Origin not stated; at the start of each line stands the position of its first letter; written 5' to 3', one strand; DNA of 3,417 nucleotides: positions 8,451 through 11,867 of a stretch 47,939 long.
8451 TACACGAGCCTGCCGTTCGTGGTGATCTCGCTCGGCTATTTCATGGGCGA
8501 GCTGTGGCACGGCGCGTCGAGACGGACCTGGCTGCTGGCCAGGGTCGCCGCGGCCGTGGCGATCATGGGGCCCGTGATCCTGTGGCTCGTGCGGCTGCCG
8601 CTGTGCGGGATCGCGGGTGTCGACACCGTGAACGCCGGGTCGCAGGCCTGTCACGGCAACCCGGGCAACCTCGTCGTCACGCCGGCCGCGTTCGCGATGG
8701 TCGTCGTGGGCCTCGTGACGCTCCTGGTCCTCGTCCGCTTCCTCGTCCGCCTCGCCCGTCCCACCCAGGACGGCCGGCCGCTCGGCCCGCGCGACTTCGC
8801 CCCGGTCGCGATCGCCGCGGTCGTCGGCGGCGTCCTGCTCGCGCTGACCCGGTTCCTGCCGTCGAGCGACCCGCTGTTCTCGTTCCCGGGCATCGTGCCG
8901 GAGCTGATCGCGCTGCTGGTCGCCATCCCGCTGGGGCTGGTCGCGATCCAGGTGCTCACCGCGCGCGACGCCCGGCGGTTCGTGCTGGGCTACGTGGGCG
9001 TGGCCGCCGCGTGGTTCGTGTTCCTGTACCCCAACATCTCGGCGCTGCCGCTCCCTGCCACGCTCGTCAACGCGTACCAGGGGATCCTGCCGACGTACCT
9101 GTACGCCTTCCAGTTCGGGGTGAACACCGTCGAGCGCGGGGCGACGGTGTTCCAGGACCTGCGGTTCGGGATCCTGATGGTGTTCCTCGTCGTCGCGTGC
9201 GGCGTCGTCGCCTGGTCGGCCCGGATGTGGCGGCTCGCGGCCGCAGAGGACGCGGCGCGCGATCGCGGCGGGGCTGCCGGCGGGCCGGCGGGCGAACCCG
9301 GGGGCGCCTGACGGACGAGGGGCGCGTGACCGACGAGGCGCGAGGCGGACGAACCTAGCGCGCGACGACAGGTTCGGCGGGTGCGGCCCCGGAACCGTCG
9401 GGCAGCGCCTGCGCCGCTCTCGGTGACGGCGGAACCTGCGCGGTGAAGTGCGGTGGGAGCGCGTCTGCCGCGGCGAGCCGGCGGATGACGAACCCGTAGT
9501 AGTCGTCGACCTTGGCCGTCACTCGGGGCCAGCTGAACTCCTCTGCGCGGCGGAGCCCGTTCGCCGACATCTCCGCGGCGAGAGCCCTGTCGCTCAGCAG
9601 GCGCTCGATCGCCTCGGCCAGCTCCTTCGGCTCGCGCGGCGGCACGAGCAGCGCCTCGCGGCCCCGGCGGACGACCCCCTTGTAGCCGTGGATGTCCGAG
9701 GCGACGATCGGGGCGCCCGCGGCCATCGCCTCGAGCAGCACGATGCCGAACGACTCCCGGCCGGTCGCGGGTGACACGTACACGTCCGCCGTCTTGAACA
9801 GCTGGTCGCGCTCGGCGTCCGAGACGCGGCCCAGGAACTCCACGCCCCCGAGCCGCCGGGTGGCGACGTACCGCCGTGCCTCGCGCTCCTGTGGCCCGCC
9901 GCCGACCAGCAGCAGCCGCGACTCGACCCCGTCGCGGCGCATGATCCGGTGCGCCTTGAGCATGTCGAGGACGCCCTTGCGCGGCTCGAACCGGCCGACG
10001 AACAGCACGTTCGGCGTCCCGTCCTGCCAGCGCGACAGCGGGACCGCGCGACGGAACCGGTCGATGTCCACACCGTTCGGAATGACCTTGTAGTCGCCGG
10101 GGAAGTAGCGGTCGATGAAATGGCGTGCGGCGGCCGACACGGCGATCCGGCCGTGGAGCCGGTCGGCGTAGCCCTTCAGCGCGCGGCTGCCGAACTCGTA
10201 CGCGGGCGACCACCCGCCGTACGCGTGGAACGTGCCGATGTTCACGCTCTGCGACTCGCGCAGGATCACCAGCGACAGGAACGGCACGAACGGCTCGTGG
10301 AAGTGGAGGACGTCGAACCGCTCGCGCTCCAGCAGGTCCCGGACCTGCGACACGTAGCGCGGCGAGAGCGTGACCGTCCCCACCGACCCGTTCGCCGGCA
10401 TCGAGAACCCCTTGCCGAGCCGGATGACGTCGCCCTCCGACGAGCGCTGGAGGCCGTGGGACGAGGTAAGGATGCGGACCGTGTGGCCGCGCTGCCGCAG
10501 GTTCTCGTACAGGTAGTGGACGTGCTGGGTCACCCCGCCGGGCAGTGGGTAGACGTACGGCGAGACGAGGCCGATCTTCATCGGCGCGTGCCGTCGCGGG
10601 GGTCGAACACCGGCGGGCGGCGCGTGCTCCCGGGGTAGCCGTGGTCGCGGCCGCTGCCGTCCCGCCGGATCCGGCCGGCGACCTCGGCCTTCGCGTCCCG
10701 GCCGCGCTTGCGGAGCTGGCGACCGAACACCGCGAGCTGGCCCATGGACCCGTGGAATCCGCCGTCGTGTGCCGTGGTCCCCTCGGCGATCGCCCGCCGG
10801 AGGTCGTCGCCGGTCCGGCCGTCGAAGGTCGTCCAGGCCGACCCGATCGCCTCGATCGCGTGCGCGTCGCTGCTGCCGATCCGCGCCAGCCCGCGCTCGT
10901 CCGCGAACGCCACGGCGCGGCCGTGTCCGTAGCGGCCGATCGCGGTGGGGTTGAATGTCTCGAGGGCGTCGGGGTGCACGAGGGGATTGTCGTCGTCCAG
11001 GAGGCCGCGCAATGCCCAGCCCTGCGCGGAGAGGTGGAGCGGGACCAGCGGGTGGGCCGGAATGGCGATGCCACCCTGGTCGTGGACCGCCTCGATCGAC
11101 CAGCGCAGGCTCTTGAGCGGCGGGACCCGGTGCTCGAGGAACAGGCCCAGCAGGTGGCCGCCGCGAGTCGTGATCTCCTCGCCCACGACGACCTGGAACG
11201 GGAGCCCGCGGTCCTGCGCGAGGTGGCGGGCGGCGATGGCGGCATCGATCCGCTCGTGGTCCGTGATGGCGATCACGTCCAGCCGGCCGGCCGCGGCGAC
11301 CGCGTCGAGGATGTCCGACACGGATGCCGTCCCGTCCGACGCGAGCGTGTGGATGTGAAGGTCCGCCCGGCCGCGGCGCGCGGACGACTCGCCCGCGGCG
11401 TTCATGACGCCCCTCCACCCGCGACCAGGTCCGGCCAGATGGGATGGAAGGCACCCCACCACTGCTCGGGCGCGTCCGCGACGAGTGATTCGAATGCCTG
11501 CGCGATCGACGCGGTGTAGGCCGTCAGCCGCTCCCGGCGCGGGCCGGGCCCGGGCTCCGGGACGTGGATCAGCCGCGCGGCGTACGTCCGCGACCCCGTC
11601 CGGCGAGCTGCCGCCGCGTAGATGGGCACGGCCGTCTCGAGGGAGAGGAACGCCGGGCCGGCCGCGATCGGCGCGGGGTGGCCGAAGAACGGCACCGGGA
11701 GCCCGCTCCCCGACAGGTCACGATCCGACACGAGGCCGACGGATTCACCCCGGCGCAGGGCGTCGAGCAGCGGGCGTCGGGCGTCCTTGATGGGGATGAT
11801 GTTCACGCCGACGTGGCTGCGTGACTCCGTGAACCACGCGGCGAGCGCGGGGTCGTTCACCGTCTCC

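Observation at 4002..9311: A 1769-aa polypeptide joining two different GT-C glycosyltransferase modules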

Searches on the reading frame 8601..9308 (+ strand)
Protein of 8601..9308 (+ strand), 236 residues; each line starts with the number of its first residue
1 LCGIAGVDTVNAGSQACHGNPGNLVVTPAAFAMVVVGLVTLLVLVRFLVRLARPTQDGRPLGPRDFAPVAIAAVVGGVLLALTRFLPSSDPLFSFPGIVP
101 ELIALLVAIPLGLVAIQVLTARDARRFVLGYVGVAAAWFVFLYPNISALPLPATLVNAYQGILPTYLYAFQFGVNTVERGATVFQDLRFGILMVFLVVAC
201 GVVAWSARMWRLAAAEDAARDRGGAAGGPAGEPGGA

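Call 64: search_protein_families(library=pfam, proteins=[window:8601-9308:+], max_evalue=5)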
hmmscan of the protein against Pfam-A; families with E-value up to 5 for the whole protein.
window:8601-9308:+ (236 aa): 1 family
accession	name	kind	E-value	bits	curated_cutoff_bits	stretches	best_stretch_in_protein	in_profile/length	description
PF07214.17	DUF1418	-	4.4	7.6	22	0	187-214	42-69/94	Protein of unknown function (DUF1418)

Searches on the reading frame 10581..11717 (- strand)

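Call 13: search_protein_families(library=pfam, proteins=[window:10581-11717:-], max_evalue=0.001)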
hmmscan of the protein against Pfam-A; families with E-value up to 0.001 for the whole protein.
window:10581-11717:- (379 aa): 2 families
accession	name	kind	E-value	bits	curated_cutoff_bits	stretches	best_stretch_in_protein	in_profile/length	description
PF13263.12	PHP_C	-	3.7e-14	52.4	21.3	1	266-315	5-56/56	PHP-associated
PF02811.25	PHP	-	5.9e-06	27.1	26.4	1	119-185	1-66/164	PHP domain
